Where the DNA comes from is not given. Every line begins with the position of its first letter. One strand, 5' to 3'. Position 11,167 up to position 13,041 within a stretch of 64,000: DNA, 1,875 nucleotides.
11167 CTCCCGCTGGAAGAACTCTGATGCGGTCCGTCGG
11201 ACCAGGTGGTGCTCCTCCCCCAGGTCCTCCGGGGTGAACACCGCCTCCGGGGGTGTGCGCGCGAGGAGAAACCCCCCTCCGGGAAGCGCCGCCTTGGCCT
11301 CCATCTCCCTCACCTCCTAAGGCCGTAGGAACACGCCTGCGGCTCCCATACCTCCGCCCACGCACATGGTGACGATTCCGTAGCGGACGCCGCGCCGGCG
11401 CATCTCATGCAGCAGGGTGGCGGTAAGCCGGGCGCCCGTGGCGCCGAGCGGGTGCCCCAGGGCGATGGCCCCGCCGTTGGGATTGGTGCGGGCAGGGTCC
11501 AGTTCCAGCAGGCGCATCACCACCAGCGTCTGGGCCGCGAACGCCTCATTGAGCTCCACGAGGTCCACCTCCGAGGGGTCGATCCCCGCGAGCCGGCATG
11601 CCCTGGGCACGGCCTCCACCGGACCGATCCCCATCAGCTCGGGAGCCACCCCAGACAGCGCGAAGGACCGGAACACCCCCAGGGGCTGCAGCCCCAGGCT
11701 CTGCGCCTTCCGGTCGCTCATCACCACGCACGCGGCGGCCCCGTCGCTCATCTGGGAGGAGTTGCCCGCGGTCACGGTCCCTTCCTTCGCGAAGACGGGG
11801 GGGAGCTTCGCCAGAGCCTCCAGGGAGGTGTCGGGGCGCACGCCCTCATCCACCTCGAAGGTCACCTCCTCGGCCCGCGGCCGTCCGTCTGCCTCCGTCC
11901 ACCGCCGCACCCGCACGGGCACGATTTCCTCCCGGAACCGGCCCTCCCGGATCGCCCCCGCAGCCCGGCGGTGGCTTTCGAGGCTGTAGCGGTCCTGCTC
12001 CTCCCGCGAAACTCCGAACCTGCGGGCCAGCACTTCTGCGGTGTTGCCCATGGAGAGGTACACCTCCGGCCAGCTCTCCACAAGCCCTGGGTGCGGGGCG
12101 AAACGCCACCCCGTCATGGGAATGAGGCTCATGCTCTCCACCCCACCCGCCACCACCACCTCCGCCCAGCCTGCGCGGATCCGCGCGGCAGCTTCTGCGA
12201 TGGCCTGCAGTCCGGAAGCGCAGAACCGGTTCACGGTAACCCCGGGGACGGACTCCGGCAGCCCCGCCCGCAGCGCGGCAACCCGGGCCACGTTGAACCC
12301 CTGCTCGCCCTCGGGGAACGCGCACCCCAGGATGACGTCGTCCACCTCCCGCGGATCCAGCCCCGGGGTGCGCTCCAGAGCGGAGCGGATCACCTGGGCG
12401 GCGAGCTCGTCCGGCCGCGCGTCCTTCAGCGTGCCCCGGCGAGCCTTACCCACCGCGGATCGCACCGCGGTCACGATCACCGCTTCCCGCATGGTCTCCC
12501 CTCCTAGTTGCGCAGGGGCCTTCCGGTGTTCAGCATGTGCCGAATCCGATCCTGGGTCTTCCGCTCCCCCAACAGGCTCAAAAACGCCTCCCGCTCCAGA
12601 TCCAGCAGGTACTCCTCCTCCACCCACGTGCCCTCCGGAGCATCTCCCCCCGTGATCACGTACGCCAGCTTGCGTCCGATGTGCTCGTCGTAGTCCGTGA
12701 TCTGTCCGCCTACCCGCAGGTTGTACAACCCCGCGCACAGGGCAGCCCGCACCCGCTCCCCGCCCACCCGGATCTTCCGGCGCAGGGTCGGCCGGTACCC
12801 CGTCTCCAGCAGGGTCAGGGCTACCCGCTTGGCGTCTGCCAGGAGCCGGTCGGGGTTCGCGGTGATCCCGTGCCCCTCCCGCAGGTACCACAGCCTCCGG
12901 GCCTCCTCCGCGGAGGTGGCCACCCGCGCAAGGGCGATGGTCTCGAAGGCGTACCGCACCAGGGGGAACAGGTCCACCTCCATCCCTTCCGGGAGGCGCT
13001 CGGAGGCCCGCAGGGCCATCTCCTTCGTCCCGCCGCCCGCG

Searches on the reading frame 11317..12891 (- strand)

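Call 48: search_protein_families(library=pfam, proteins=[window:11317-12891:-], max_evalue=0.001)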
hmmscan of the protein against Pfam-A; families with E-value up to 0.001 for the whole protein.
window:11317-12891:- (524 aa): 3 families
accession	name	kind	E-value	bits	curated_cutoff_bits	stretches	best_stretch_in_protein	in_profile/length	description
PF00108.29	Thiolase_N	-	1.9e-74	250.7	26.4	1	138-393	2-259/260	Thiolase, N-terminal domain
PF02803.24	Thiolase_C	-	1.9e-43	147.4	27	1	402-521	2-121/123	Thiolase, C-terminal domain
PF00109.32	ketoacyl-synt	-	8.1e-06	26.1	20.8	1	217-254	167-204/252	Beta-ketoacyl synthase, N-terminal domain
